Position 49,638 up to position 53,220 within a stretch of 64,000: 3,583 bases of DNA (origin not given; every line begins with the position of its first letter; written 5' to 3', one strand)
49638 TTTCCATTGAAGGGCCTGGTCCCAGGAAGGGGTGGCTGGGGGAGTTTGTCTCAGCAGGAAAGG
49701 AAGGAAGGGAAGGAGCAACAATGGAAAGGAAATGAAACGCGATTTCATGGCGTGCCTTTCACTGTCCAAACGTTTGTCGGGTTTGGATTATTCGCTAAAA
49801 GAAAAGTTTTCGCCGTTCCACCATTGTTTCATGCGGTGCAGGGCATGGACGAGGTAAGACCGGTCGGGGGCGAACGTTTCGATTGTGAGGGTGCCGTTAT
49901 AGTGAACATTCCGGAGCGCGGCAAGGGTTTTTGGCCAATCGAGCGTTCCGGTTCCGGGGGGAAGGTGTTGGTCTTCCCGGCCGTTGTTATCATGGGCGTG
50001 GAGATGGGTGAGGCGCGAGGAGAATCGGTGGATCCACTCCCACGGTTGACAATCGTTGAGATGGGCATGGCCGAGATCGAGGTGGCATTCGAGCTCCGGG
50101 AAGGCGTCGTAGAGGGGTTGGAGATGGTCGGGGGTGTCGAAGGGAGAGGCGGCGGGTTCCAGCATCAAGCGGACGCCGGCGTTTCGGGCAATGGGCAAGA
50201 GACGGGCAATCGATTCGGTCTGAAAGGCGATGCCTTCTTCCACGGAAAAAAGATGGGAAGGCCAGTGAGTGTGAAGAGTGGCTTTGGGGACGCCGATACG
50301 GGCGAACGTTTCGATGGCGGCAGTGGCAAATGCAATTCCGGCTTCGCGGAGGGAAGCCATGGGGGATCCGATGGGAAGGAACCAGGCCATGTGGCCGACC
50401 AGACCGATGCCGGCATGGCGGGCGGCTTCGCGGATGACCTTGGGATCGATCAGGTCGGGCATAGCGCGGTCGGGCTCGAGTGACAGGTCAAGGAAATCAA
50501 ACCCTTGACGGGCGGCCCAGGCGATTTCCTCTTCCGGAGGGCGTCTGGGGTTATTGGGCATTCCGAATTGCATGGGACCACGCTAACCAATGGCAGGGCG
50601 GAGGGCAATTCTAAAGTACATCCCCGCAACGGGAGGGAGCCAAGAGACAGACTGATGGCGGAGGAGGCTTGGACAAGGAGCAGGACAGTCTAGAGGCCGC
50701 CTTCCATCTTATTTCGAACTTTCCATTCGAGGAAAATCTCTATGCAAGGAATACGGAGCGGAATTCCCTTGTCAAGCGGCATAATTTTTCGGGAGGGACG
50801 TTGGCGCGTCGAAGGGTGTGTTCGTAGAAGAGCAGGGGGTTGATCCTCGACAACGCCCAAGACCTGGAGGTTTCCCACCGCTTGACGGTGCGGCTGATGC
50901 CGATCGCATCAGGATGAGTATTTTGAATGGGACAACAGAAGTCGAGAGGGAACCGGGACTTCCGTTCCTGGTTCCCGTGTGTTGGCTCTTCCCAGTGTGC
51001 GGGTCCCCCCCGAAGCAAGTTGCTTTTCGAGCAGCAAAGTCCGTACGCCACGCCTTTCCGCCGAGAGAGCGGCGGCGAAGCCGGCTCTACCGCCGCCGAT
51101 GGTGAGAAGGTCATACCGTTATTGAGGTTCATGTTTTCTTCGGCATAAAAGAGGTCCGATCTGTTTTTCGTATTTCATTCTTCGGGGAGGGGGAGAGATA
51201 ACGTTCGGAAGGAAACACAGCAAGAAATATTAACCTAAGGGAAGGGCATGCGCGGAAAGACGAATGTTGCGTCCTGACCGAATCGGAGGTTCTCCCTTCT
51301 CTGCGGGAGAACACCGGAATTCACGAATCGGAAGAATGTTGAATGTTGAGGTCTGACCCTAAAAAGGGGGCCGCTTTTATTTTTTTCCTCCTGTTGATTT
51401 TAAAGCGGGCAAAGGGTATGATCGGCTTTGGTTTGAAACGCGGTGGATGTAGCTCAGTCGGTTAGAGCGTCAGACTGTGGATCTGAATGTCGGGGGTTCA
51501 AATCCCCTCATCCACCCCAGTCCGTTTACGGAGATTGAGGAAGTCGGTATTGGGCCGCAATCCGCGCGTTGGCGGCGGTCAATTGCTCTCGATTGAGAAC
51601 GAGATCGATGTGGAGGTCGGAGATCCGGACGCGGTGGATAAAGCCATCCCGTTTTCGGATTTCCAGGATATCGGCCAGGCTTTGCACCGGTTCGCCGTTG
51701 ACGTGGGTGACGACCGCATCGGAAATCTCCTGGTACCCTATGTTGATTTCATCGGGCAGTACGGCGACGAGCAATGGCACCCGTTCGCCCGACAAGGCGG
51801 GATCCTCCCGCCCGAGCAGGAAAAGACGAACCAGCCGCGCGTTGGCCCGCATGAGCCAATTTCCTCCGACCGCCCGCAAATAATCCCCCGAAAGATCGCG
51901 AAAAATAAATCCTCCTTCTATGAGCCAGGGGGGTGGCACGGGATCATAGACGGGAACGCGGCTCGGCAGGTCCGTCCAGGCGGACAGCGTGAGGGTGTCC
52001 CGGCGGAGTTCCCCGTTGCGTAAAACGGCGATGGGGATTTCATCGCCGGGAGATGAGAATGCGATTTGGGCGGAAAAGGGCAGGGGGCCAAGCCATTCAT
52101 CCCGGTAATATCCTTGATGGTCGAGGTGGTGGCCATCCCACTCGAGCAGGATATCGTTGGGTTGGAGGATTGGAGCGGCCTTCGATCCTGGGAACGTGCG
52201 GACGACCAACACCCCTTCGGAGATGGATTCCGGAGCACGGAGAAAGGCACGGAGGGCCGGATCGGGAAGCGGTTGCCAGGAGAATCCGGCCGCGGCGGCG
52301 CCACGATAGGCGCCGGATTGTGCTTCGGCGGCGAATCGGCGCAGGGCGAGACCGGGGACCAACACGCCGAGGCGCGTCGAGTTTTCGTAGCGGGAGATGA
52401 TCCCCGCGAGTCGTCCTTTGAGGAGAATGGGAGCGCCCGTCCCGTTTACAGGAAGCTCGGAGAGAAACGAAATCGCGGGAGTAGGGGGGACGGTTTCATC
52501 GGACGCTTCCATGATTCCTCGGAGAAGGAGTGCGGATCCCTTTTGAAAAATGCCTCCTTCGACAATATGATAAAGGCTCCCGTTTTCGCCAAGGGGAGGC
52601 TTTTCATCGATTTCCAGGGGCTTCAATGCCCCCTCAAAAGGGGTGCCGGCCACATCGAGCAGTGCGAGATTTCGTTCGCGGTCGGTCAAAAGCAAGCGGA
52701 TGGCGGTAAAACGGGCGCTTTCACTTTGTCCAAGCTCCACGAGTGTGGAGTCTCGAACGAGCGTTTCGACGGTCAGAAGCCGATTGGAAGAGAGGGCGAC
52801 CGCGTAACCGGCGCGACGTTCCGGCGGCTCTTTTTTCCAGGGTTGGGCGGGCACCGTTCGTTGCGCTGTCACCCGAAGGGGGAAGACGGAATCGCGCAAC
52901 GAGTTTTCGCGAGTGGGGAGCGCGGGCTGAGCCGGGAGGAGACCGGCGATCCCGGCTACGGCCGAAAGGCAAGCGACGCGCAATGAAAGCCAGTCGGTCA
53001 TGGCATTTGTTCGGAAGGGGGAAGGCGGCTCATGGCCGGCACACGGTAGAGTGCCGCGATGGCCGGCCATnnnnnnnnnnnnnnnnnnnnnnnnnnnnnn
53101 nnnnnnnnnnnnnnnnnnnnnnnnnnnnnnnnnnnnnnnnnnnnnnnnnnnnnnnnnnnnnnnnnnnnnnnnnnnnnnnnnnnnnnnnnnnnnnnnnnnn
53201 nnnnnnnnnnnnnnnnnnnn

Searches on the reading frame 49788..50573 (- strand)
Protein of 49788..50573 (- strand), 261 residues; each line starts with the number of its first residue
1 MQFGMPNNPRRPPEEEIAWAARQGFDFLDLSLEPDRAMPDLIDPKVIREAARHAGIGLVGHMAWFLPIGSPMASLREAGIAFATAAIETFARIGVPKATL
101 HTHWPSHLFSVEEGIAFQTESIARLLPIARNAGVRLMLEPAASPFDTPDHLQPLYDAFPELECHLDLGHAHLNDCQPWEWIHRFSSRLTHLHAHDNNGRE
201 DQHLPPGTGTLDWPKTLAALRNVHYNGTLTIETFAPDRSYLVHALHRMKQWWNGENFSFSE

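Call 27: search_protein_families(library=pfam, proteins=[window:49788-50573:-], max_evalue=1)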
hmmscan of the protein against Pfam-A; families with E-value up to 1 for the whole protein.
window:49788-50573:- (261 aa): 2 families
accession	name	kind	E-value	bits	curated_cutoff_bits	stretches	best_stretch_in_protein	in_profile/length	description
PF01261.30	AP_endonuc_2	-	4e-33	115.6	31.1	1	17-244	1-242/249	Xylose isomerase-like TIM barrel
PF04273.18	BLH_phosphatase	-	0.082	13.6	26.1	1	15-95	18-97/110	Beta-lactamase hydrolase-like protein, phosphatase-like domain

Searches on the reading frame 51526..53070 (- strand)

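Call 27: search_protein_families(library=pfam, proteins=[window:51526-53070:-], max_evalue=1)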
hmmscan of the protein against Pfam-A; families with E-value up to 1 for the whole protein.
window:51526-53070:- (514 aa): 3 families
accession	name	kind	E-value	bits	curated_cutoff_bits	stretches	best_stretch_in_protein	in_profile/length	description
PF17815.7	PDZ_3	-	5.4e-21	75.3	22.8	1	378-512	8-140/145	PDZ domain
PF17820.7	PDZ_6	-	0.007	16.5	27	0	453-471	21-39/54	PDZ domain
PF13180.12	PDZ_2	-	0.05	14.3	27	0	300-357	29-75/80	PDZ domain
